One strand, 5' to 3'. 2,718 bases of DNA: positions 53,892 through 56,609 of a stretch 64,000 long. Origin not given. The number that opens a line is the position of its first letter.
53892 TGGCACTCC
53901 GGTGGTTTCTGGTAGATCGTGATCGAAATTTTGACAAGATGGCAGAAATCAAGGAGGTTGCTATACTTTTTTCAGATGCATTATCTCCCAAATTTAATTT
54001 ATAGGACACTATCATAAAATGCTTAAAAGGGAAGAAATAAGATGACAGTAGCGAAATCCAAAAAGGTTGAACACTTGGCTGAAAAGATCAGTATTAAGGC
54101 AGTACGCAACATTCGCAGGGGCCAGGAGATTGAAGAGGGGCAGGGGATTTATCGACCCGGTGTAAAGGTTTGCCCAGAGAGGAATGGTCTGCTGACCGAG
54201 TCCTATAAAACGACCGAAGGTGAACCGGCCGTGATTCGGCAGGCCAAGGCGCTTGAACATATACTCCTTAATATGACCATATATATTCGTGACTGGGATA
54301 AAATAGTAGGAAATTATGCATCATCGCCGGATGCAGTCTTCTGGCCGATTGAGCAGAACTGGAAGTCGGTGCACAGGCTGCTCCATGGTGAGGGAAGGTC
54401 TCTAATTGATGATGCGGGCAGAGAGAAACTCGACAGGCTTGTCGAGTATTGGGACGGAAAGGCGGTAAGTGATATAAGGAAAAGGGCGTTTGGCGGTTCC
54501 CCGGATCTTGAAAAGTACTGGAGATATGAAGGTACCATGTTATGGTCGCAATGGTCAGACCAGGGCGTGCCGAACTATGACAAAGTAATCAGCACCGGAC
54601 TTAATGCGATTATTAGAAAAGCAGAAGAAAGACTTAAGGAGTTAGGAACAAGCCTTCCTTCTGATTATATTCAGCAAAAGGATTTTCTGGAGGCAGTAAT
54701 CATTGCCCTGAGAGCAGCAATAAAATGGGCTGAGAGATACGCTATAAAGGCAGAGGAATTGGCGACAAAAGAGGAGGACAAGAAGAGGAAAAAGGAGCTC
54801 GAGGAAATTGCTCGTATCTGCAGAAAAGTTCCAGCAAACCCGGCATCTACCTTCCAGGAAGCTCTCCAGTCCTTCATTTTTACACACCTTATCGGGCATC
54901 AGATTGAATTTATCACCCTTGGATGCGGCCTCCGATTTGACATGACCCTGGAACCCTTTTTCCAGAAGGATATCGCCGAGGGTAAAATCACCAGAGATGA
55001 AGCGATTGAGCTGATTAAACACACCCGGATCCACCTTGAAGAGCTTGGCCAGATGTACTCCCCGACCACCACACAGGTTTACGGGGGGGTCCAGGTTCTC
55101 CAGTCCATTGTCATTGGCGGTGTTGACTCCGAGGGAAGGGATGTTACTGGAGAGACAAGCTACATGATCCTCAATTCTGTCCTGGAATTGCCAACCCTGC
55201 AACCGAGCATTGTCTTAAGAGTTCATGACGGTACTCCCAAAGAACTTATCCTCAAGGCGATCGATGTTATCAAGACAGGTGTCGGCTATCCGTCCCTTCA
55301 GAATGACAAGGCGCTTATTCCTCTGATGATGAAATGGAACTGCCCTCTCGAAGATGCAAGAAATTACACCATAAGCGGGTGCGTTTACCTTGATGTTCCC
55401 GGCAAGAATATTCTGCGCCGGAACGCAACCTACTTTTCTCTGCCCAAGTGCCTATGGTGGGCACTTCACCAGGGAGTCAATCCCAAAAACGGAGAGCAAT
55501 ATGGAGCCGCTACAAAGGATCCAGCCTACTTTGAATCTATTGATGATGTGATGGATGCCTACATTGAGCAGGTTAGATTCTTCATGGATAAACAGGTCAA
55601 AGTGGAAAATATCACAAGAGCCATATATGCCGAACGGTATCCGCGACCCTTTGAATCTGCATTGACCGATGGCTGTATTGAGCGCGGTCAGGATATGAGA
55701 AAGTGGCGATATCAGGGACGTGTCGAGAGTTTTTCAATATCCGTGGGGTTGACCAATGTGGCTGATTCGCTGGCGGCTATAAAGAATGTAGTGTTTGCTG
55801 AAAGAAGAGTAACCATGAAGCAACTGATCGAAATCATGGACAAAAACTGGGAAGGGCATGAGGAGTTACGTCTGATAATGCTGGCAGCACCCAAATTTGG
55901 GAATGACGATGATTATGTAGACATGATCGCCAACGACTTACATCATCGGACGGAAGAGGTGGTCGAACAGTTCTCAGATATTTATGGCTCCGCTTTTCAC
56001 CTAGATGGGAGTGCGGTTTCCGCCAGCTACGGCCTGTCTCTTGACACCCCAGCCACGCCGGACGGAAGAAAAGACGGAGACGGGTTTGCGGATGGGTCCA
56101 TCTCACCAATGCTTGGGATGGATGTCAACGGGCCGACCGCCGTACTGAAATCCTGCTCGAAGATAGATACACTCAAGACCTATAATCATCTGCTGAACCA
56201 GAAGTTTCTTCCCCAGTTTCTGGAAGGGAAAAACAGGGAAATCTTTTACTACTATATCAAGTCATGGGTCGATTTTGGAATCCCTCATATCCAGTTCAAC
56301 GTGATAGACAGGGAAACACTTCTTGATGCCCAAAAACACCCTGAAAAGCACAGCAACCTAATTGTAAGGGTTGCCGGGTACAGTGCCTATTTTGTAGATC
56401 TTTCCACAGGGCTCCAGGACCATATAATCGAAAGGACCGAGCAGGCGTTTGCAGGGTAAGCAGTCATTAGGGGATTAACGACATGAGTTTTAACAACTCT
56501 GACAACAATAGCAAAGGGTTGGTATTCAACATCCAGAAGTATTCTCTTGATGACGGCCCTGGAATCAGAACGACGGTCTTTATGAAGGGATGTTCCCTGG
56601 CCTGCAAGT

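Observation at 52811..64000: Regulator-linked tandem array of at least four glycyl radical enzyme paralogs with a single activase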

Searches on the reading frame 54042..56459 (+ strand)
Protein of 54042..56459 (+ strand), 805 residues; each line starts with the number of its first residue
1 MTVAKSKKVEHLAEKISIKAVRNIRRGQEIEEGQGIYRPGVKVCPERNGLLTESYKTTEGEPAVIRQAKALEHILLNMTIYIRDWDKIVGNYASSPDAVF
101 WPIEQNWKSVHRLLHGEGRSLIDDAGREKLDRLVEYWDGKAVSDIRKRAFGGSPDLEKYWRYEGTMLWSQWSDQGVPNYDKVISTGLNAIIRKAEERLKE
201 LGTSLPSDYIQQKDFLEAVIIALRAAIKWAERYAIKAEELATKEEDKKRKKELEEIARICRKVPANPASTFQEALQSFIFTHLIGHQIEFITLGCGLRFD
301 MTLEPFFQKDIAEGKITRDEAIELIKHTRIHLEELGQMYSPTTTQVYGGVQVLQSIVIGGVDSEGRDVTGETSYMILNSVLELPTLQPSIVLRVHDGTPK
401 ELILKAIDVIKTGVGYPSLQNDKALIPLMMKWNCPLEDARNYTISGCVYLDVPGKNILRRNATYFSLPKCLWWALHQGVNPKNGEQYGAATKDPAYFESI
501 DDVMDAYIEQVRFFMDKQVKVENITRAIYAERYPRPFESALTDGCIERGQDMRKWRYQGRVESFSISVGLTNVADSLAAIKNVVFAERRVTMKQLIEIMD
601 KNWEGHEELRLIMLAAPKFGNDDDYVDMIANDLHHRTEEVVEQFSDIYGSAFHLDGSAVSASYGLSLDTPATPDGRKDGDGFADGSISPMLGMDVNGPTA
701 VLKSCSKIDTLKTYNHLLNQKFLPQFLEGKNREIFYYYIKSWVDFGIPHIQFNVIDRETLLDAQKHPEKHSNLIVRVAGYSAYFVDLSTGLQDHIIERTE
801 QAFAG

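Call 8: search_protein_families(library=pfam, proteins=[window:54042-56459:+])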
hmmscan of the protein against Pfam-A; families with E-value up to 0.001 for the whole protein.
window:54042-56459:+ (805 aa): 2 families
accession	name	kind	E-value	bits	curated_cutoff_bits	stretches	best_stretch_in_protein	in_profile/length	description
PF02901.20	PFL-like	-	3.9e-169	564.8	24.3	1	43-661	21-642/647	Pyruvate formate lyase-like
PF01228.26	Gly_radical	-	1e-29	103.6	22.2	1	686-785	4-106/106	Glycine radical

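Call 9: search_protein_families(library=ncbifam, proteins=[window:54042-56459:+])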
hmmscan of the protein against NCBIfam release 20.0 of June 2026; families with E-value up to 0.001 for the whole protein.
window:54042-56459:+ (805 aa): 12 families
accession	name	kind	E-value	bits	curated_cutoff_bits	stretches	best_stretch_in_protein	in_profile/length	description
TIGR01774.1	PFL2-3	subfamily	6.6e-168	560.4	678.2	1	38-801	15-784/786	formate C-acetyltransferase/glycerol dehydratase family glycyl radical enzyme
NF048011.1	SfplDhtHpsGDes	equivalog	7.1e-164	547.2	1000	1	23-801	22-819/821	(2S)-3-sulfopropanediol dehydratase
NF043068.1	glycl_HYPD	equivalog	4.7e-145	484.6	1100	1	43-803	18-784/784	trans-4-hydroxy-L-proline dehydratase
NF048009.1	SfplDhtHpfGKleb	equivalog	7.8e-133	444.4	1000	1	45-803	44-824/824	(2S)-3-sulfopropanediol dehydratase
TIGR04394.1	choline_CutC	equivalog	3.8e-129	432.5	1050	1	44-799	20-784/789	choline trimethylamine-lyase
NF033718.1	indole_decarb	equivalog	1.1e-122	410.9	1100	2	130-603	165-644/868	indoleacetate decarboxylase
NF007437.0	PRK09983.1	equivalog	6.9e-118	394.8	1109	1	43-801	19-763/765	formate C-acetyltransferase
NF033715.1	glycyl_HPDL_Lrg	equivalog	2.4e-92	310.3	1150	2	130-603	177-678/901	4-hydroxyphenylacetate decarboxylase large subunit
TIGR01255.1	pyr_form_ly_1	equivalog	8.3e-35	120.4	994.2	1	235-799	196-739/744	formate C-acetyltransferase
NF038360.1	rad_fix_GrcA3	exception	4.6e-16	58.7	158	1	740-799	14-73/78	autonomous glycyl radical cofactor GrcA3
NF008341.1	PRK11127.1-1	equivalog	8.3e-13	48.2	145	1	746-799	22-75/80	autonomous glycyl radical cofactor GrcA2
TIGR04365.1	spare_glycyl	equivalog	5.8e-09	36.3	170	1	746-799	68-121/126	autonomous glycyl radical cofactor GrcA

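Call 10: search_solved_structures(query=window:54042-56459:+, max_evalue=0.001, show_alignments=0)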
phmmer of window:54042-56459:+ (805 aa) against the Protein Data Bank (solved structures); distinct sequences matched with E-value up to 0.001: 37.
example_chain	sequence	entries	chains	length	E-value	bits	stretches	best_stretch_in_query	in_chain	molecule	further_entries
1r8w_A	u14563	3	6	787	7.9e-141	474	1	45-801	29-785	glycerol dehydratase | B12-independent glycerol dehydratase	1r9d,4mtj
5i2a_A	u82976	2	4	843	8.2e-134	450.8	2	45-603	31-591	Diol-dehydratase | Diol dehydratase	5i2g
5ymr_B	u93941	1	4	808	1.1e-129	437.2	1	43-799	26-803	Formate acetyltransferase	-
9f3w_A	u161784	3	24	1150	6.7e-126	424.7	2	38-799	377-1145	Choline trimethylamine-lyase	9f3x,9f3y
9rco_A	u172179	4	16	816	6.1e-120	405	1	45-803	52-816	Glycyl radical protein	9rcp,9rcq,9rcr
6lon_B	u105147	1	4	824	1e-116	394.3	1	45-802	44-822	PFL2/glycerol dehydratase family glycyl radical enzyme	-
7vua_A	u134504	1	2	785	2.4e-113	383.2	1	46-801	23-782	HplG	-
6vxc_A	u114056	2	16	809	3.4e-112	379.3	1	43-803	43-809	Trans-4-hydroxy-L-proline dehydratase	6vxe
7e7l_A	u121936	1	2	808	2.4e-110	373.2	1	26-800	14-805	Hydroxyphenylacetic acid decarboxylase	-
7kq3_A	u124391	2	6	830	3.9e-110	372.5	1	39-799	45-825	Isethionate sulfite-lyase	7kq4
2f3o_A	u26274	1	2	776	7e-110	371.7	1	42-799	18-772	pyruvate formate-lyase 2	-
8id1_A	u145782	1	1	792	1.4e-108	367.4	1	46-802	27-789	Formate C-acetyltransferase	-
9o8u_A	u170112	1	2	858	2.2e-108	366.7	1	35-802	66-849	1-methyl alkyl succinate synthase subunit MasD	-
5a0u_A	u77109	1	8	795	2.3e-106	360.1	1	38-799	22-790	CHOLINE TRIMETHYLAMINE LYASE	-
5a0z_A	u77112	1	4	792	2.3e-106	360.1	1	38-799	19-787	CHOLINE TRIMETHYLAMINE LYASE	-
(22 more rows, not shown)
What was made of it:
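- For the single sequence, GDH scores 474 bits against 367 for MasD and 355 for BssA (call 10).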

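Call 15: find_homologous_proteins(query=window:54042-56459:+)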
Query window:54042-56459:+ (805 aa): 927 proteins with E <= 0.001 among 8000 candidates; the best 120 are listed.
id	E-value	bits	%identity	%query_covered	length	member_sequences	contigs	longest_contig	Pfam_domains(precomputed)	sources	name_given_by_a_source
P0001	0.0e+0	1737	93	100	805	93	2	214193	PF02901.21,PF01228.27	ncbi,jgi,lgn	jgi:pyruvate formate-lyase/glycerol dehydratase family glycyl radical enzyme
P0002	0.0e+0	1621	86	100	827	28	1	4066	PF02901.21,PF01228.27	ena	-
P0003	0.0e+0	1621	86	100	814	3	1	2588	PF02901.21,PF01228.27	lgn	-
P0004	0.0e+0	1615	86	100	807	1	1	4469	PF02901.21,PF01228.27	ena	-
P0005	0.0e+0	1611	85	100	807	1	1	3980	PF02901.21,PF01228.27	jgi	-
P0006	0.0e+0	1607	85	100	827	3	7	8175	PF02901.21,PF01228.27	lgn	-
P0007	0.0e+0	1553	81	100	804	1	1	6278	PF02901.21,PF01228.27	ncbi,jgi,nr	ncbi:MAG: hypothetical protein JRJ27_11040 [Deltaproteobacteria bacterium]|nr:hypothetical protein [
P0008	0.0e+0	1551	82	100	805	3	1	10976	PF02901.21,PF01228.27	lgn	-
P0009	0.0e+0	1551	81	100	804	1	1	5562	PF02901.21,PF01228.27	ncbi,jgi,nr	ncbi:MAG: hypothetical protein JRG81_08980 [Deltaproteobacteria bacterium]|nr:hypothetical protein [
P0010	0.0e+0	1540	81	100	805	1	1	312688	PF02901.21,PF01228.27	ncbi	ncbi:MAG: pyruvate formate lyase family protein [Thermodesulfobacteriota bacterium]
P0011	0.0e+0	1530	80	100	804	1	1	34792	PF02901.21,PF01228.27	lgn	-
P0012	0.0e+0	1518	81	99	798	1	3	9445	PF02901.21,PF01228.27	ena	-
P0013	0.0e+0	1509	80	100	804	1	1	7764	PF02901.21,PF01228.27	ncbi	-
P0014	0.0e+0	1504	79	100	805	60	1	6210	PF02901.21,PF01228.27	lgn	-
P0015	0.0e+0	1471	76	100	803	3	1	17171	PF02901.21,PF01228.27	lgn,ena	-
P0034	0.0e+0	1080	57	99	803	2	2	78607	PF02901.21,PF01228.27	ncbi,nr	ncbi:MAG: pyruvate formate lyase family protein [Dehalococcoidia bacterium]|nr:pyruvate formate lyas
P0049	0.0e+0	1058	56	99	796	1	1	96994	PF02901.21,PF01228.27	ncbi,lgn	ncbi:MAG: pyruvate formate lyase family protein [Candidatus Lokiarchaeia archaeon]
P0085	0.0e+0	1035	57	98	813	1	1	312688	PF02901.21,PF01228.27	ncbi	ncbi:MAG: pyruvate formate lyase family protein [Thermodesulfobacteriota bacterium]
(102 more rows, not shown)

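Call 18: find_encoding_contigs(protein=P0001, flank=10000, max_places=4)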
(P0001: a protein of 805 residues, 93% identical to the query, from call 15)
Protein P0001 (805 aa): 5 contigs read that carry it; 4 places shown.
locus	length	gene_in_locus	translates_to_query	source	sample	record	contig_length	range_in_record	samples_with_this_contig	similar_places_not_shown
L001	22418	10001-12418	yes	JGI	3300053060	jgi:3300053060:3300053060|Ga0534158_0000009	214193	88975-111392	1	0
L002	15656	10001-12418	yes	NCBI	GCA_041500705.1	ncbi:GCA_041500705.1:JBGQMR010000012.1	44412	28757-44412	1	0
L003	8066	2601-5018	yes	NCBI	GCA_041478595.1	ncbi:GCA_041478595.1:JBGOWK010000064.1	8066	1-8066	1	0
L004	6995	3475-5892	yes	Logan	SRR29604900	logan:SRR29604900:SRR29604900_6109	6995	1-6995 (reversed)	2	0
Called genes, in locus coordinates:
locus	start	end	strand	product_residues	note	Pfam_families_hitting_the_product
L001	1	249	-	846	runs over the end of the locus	PF00317:Ribonuc_red_lgN, PF02867:Ribonuc_red_lgC, PF12637:TSCPD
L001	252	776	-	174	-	PF22811:Zn_ribbon_NrdR, PF03477:ATP-cone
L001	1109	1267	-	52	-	-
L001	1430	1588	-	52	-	-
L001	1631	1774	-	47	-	-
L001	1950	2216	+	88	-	-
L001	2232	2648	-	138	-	PF00515:TPR_1 (faint), PF07719:TPR_2 (faint), PF13176:TPR_7 (faint)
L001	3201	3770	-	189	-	-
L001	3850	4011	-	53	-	-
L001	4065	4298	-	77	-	-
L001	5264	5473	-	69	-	PF03235:GmrSD_N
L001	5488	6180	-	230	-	-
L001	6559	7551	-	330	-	PF13529:Peptidase_C39_2 (faint), PF14399:BtrH_N, PF16169:DUF4872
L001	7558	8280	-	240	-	PF02525:Flavodoxin_2, PF03358:FMN_red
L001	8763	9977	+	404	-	PF00440:TetR_N, PF08359:TetR_C_4, PF17932:TetR_C_24 (weak), PF00440:TetR_N, PF08359:TetR_C_4 (weak)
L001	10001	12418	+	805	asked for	PF02901:PFL-like, PF01228:Gly_radical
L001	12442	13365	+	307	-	PF04055:Radical_SAM, PF13237:Fer4_10 (faint), PF14697:Fer4_21 (weak), PF12837:Fer4_6 (faint), PF12838:Fer4_7, PF00037:Fer4 (weak), PF13353:Fer4_12 (weak)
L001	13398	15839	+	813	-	PF02901:PFL-like, PF01228:Gly_radical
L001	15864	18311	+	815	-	PF02901:PFL-like, PF01228:Gly_radical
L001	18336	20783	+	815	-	PF02901:PFL-like, PF01228:Gly_radical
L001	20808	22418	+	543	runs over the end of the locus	PF00501:AMP-binding, PF13193:AMP-binding_C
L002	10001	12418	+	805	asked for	PF02901:PFL-like, PF01228:Gly_radical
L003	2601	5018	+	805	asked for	PF02901:PFL-like, PF01228:Gly_radical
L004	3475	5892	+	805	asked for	PF02901:PFL-like, PF01228:Gly_radical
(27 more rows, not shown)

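Call 22: find_encoding_contigs(protein=P0010, flank=10000, max_places=2)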
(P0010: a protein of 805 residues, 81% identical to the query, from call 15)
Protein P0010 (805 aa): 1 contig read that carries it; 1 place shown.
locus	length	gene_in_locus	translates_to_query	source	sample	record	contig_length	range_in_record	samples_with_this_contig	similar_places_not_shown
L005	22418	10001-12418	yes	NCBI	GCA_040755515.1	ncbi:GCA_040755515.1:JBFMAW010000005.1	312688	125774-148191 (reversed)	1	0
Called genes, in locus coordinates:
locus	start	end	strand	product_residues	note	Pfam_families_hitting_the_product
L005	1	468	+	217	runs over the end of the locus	PF00132:Hexapep (weak)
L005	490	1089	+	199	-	PF00132:Hexapep (weak)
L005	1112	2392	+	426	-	PF01943:Polysacc_synt, PF13440:Polysacc_synt_3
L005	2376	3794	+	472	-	PF04932:Wzy_C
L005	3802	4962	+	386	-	PF13439:Glyco_transf_4, PF13579:Glyco_trans_4_4, PF13477:Glyco_trans_4_2 (weak), PF00534:Glycos_transf_1, PF13692:Glyco_trans_1_4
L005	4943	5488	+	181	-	PF25087:GMPPB_C (faint), PF00132:Hexapep (weak), PF14602:Hexapep_2 (weak)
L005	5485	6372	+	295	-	PF00535:Glycos_transf_2, PF13641:Glyco_tranf_2_3, PF13632:Glyco_trans_2_3 (weak)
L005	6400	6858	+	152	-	PF00132:Hexapep (faint)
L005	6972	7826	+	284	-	PF06325:PrmA, PF05175:MTS (weak), PF13649:Methyltransf_25, PF13847:Methyltransf_31, PF08241:Methyltransf_11 (weak)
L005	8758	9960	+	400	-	PF00440:TetR_N, PF08359:TetR_C_4, PF17932:TetR_C_24 (weak), PF00440:TetR_N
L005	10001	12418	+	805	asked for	PF02901:PFL-like, PF01228:Gly_radical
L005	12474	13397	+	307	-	PF13353:Fer4_12, PF13237:Fer4_10 (weak), PF14697:Fer4_21 (weak), PF00037:Fer4 (weak), PF12838:Fer4_7, PF13187:Fer4_9, PF00037:Fer4 (weak), PF04055:Radical_SAM, +3 more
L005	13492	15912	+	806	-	PF02901:PFL-like, PF01228:Gly_radical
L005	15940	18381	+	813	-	PF02901:PFL-like, PF01228:Gly_radical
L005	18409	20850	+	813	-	PF02901:PFL-like, PF01228:Gly_radical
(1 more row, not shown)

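Call 23: find_encoding_contigs(protein=P0034, flank=10000, max_places=2)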
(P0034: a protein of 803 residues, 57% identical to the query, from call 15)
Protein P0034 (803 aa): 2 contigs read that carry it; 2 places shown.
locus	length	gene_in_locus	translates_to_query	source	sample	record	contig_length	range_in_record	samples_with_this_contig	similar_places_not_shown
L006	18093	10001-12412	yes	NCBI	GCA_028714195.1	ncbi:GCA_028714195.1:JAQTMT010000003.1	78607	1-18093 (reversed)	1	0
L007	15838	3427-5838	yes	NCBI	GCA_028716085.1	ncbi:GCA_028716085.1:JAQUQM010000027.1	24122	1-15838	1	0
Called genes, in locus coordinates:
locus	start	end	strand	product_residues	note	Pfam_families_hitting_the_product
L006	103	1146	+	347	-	PF04055:Radical_SAM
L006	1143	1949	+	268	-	PF01875:Memo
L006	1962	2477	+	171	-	PF01871:AMMECR1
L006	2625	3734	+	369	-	PF00091:Tubulin, PF21011:CetZ_C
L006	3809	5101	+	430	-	PF05496:RuvB_N, PF00158:Sigma54_activat (faint), PF13191:AAA_16 (faint), PF00004:AAA, PF07728:AAA_5 (weak), PF13173:AAA_14 (weak), PF16193:AAA_assoc_2, PF12002:MgsA_C, +1 more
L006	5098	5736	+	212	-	PF02129:Peptidase_S15, PF12146:Hydrolase_4, PF00561:Abhydrolase_1 (weak), PF12697:Abhydrolase_6 (faint), PF20408:Abhydrolase_11, PF01738:DLH, PF12740:PETase (weak), PF12695:Abhydrolase_5 (weak), +1 more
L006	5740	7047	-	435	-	-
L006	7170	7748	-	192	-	PF13207:AAA_17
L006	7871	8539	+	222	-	PF00881:Nitroreductase, PF14512:TM1586_NiRdase (faint)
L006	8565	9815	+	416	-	PF04389:Peptidase_M28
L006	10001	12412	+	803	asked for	PF02901:PFL-like, PF01228:Gly_radical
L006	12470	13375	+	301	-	PF04055:Radical_SAM, PF00037:Fer4 (weak), PF12797:Fer4_2 (faint), PF12837:Fer4_6 (faint), PF12838:Fer4_7, PF13237:Fer4_10 (weak), PF13353:Fer4_12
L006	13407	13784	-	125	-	-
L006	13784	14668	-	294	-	PF03358:FMN_red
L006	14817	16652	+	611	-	PF00009:GTP_EFTU, PF01926:MMR_HSR1 (faint), PF22042:EF-G_D2, PF03144:GTP_EFTU_D2, PF00679:EFG_C, PF21018:BipA_C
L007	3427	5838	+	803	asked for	PF02901:PFL-like, PF01228:Gly_radical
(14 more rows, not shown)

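Call 24: find_encoding_contigs(protein=P0049, flank=10000, max_places=2)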
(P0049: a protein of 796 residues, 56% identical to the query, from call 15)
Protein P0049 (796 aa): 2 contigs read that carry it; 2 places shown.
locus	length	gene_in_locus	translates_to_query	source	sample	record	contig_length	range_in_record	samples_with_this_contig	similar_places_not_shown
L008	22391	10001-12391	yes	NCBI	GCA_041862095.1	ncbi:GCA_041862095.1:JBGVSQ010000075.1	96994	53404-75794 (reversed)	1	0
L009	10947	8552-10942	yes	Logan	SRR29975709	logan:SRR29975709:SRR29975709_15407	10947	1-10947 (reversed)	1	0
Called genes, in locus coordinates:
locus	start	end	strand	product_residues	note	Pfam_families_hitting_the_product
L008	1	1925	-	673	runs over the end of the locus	PF01209:Ubie_methyltran, PF03848:TehB (faint), PF13489:Methyltransf_23, PF08241:Methyltransf_11, PF08242:Methyltransf_12 (weak), PF13649:Methyltransf_25, PF13847:Methyltransf_31, PF07478:Dala_Dala_lig_C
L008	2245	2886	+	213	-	PF02607:B12-binding_2, PF02310:B12-binding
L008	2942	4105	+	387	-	PF01208:URO-D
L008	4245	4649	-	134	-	PF02872:5_nucleotid_C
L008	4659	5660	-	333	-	PF00149:Metallophos (faint)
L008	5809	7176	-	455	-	PF00753:Lactamase_B, PF00581:Rhodanese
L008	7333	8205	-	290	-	PF00581:Rhodanese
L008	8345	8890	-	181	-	PF02915:Rubrerythrin, PF21349:RUBY_RBDX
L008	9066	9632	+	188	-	PF02525:Flavodoxin_2, PF03358:FMN_red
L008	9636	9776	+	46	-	-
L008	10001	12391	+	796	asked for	PF02901:PFL-like, PF01228:Gly_radical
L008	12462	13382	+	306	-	PF04055:Radical_SAM, PF13353:Fer4_12, PF13237:Fer4_10 (weak), PF00037:Fer4 (faint), PF12837:Fer4_6 (faint), PF12838:Fer4_7 (weak), PF13187:Fer4_9 (weak)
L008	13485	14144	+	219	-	PF00702:Hydrolase, PF13419:HAD_2, PF13242:Hydrolase_like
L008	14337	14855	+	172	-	PF00011:HSP20, PF17886:ArsA_HSP20 (weak)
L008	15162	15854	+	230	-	PF01022:HTH_5, PF08279:HTH_11 (faint), PF12840:HTH_20 (weak), PF13412:HTH_24 (faint), PF01047:MarR (faint), PF01978:TrmB (faint)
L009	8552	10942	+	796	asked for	PF02901:PFL-like, PF01228:Gly_radical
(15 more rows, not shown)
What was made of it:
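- P0049 from a Lokiarchaeia MAG is a member of this family (calls 15, 24).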
